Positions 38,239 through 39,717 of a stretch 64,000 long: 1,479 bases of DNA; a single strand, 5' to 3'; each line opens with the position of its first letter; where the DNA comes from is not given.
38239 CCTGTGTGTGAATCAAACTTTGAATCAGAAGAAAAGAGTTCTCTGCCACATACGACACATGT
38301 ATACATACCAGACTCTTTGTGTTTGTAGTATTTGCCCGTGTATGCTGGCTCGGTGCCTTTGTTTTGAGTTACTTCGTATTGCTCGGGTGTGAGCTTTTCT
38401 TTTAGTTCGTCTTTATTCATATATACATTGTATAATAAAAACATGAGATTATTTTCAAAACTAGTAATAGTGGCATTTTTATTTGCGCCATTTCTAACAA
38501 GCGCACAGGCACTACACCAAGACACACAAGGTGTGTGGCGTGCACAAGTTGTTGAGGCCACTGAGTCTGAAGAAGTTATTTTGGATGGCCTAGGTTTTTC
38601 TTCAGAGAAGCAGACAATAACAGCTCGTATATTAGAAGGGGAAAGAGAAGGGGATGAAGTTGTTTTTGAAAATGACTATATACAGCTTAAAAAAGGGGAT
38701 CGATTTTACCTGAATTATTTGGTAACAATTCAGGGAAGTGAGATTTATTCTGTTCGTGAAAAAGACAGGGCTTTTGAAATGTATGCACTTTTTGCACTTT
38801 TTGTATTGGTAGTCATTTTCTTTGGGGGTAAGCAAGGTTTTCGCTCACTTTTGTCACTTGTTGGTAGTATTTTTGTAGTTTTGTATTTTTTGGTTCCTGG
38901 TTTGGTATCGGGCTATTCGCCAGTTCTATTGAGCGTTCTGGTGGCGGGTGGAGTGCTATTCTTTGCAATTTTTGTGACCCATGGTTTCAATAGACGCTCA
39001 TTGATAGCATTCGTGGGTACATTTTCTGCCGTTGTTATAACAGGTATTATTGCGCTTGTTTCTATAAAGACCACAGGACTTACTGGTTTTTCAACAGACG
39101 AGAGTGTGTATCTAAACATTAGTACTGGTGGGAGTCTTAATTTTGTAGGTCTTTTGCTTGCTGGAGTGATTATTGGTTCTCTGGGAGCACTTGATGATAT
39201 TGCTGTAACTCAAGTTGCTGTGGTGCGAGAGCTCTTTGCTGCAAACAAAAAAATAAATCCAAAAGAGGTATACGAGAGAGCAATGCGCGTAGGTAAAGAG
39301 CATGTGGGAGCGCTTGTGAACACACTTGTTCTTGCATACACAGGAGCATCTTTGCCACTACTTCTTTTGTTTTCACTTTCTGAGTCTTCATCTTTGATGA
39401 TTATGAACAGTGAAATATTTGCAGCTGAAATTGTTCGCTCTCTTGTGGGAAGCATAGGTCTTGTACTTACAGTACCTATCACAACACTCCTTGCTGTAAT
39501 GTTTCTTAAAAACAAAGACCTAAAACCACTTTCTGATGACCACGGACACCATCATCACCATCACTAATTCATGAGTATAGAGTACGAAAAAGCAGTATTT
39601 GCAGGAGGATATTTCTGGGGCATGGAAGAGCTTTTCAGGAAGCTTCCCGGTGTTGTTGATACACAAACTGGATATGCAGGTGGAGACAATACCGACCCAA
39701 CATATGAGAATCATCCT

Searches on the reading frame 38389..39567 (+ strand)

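Call 45: search_protein_families(library=pfam, proteins=[window:38389-39567:+], max_evalue=0.001)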
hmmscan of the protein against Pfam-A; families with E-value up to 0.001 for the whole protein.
window:38389-39567:+ (392 aa): 1 family
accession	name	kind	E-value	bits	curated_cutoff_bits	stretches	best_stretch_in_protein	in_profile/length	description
PF07907.16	YibE_F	-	6.5e-73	245.7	27.2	1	132-370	2-240/241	YibE/F-like protein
